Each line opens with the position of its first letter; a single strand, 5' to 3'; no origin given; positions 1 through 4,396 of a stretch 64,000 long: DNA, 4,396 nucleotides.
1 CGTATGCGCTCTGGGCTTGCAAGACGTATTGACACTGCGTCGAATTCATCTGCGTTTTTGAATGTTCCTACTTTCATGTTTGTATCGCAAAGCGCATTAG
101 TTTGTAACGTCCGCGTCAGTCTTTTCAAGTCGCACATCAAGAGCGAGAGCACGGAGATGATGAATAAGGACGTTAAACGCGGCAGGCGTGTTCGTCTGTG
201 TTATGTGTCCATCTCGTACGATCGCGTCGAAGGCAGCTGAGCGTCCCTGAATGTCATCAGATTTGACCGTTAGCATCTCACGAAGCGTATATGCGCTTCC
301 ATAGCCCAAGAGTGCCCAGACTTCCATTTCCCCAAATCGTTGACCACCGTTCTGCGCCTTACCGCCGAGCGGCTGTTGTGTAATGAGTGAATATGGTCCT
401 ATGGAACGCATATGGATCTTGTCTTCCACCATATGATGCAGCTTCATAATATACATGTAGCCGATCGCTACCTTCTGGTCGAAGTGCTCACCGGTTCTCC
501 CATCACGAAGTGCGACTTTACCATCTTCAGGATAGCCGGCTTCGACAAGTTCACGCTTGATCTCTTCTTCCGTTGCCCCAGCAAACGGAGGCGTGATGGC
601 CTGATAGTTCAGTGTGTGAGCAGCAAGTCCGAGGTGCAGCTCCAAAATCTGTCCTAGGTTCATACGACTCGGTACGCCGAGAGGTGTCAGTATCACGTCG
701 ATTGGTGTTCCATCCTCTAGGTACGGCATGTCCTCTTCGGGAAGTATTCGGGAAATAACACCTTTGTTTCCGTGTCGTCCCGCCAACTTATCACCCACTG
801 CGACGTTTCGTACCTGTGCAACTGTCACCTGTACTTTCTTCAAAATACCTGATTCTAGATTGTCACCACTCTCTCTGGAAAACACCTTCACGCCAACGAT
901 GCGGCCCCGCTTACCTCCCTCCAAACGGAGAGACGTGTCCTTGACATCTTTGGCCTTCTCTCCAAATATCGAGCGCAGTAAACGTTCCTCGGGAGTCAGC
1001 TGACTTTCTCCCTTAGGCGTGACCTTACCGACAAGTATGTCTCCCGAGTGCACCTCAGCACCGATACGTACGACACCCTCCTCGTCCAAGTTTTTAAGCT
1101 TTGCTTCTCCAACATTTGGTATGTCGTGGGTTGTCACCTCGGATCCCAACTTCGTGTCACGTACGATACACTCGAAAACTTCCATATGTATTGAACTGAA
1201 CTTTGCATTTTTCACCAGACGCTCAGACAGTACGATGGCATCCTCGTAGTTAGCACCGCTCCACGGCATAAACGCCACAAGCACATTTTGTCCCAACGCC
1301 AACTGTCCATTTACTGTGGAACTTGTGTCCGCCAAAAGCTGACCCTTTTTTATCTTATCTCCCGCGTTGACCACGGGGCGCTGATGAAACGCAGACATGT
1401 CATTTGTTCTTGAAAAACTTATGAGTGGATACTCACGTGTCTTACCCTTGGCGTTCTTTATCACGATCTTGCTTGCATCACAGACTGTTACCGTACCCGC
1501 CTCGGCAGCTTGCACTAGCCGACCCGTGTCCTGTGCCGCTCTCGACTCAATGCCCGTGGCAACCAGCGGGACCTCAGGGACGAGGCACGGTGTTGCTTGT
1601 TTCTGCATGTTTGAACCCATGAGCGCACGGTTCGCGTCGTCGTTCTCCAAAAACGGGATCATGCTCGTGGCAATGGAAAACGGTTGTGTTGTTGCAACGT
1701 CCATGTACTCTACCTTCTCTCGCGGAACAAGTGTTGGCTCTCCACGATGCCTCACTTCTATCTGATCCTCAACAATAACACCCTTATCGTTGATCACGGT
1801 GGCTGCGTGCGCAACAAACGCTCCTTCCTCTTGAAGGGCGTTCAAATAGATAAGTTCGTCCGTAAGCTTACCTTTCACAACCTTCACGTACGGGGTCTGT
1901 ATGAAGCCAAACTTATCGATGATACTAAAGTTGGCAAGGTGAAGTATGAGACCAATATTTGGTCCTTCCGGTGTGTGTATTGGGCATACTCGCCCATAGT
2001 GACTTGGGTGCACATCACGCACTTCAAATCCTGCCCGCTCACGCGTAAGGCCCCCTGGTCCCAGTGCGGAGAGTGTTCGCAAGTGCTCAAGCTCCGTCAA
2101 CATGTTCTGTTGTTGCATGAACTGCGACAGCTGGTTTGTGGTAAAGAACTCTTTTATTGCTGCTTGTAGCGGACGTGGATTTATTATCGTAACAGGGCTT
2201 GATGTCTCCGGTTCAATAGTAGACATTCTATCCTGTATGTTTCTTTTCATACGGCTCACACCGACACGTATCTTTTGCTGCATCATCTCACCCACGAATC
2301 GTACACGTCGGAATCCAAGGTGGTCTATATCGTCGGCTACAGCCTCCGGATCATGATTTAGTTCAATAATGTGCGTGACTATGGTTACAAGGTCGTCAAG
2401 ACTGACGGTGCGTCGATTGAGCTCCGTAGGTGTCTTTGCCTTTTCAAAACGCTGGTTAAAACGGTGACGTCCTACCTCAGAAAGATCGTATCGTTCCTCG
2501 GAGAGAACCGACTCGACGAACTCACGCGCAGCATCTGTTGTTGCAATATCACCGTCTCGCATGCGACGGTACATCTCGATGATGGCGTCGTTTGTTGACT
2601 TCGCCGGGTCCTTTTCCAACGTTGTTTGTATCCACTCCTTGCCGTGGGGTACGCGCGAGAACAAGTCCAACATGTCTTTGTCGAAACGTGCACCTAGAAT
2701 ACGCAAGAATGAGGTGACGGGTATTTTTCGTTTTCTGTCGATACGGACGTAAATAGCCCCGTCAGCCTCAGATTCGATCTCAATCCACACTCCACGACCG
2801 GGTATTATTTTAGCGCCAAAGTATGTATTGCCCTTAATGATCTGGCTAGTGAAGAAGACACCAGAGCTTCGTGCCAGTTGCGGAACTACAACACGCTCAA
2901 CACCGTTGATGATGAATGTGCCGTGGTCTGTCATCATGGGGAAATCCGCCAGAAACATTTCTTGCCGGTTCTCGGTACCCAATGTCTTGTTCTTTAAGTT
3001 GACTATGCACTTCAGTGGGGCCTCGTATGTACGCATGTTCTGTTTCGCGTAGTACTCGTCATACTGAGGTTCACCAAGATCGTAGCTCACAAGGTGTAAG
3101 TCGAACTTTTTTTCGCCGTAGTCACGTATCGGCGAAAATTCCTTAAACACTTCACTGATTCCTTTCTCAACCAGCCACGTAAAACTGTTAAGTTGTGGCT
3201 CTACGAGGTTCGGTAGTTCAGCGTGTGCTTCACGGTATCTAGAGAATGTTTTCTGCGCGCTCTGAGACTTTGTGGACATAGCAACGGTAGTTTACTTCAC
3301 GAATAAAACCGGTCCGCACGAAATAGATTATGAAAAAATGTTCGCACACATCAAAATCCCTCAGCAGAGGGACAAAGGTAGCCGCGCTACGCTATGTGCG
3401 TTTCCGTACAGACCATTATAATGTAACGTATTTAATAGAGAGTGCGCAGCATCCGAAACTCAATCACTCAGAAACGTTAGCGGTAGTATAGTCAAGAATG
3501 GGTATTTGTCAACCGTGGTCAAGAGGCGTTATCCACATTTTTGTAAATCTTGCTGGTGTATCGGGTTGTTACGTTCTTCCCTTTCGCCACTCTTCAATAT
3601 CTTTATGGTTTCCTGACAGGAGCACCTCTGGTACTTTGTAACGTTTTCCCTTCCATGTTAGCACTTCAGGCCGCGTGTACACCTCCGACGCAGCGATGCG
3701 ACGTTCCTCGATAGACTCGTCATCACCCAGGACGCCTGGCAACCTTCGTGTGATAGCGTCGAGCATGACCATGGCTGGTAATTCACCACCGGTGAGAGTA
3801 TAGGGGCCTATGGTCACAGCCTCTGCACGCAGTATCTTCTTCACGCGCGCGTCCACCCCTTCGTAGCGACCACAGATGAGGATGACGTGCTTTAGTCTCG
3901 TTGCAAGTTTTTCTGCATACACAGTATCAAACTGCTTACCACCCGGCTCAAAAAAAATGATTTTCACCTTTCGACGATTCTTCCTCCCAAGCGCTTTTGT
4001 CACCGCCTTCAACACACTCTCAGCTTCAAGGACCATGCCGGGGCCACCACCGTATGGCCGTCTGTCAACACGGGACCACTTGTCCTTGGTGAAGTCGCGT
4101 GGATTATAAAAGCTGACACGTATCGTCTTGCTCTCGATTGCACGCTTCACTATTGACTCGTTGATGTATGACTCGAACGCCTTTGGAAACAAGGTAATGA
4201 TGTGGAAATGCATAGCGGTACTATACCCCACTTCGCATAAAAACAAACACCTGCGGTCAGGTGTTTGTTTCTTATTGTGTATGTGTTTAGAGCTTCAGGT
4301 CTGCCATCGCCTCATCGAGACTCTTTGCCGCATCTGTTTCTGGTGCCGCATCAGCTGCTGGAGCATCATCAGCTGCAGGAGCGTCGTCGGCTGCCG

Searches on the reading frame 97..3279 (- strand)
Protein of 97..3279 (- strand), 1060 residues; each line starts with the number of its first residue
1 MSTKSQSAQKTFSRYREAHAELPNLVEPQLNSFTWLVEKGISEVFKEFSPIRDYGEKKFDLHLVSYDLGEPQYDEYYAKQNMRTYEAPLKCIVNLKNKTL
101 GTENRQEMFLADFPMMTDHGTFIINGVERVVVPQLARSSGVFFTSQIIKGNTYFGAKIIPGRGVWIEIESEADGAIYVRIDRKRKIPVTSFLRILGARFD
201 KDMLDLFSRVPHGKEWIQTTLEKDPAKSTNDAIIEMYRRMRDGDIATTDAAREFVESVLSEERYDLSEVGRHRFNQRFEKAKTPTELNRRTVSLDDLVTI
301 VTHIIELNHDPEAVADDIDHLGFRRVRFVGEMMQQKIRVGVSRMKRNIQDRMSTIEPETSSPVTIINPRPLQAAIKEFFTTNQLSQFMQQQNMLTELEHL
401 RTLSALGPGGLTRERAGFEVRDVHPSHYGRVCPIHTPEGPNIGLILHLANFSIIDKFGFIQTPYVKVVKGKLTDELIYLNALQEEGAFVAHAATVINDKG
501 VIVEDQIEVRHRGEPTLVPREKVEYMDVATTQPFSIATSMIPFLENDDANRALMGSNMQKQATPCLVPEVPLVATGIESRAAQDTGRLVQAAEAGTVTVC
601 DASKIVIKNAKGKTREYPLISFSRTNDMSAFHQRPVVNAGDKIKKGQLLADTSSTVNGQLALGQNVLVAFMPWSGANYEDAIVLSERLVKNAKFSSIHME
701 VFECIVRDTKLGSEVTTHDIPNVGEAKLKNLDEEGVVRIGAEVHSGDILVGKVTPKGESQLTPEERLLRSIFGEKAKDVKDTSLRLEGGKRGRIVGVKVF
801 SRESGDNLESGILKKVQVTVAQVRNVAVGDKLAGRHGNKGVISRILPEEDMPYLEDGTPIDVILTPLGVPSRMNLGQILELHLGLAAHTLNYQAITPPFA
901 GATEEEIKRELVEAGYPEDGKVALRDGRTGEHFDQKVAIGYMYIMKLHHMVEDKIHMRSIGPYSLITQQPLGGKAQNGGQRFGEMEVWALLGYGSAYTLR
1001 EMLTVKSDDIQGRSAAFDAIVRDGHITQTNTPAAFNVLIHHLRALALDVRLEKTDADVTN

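Call 64: search_protein_families(library=pfam, proteins=[window:97-3279:-], max_evalue=0.0001)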
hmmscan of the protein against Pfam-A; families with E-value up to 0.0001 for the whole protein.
window:97-3279:- (1060 aa): 6 families
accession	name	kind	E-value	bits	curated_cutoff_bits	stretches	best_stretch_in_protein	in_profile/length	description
PF00562.33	RNA_pol_Rpb2_6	-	1.4e-125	419.8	23.4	1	591-976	2-373/373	RNA polymerase Rpb2, domain 6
PF04565.21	RNA_pol_Rpb2_3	-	1.2e-26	93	21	1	386-452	1-66/68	RNA polymerase Rpb2, domain 3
PF04560.25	RNA_pol_Rpb2_7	-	3.7e-22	79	32.1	1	978-1052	1-85/87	RNA polymerase Rpb2, domain 7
PF04561.19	RNA_pol_Rpb2_2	-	2.4e-21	76.7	21.7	1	156-327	22-190/190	RNA polymerase Rpb2, domain 2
PF10385.14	RNA_pol_Rpb2_45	-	4.6e-20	71.9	28.2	1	464-529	1-66/66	RNA polymerase beta subunit external 1 domain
PF04563.20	RNA_pol_Rpb2_1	-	2.4e-12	47.3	28.2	1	24-356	1-186/203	RNA polymerase beta subunit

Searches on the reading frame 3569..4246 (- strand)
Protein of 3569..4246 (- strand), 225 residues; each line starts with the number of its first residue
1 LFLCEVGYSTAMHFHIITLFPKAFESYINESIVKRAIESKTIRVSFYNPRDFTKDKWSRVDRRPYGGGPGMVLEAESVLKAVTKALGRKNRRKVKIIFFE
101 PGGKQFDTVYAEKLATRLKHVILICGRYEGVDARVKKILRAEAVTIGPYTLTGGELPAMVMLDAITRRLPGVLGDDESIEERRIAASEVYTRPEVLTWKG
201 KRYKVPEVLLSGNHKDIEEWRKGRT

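Call 64: search_protein_families(library=pfam, proteins=[window:3569-4246:-], max_evalue=0.0001)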
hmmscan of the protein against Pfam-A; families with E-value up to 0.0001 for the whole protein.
window:3569-4246:- (225 aa): 1 family
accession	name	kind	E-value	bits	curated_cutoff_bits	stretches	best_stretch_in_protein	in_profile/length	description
PF01746.26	tRNA_m1G_MT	-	2.9e-40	138.5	27.3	1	34-222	2-183/195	tRNA (Guanine-1)-methyltransferase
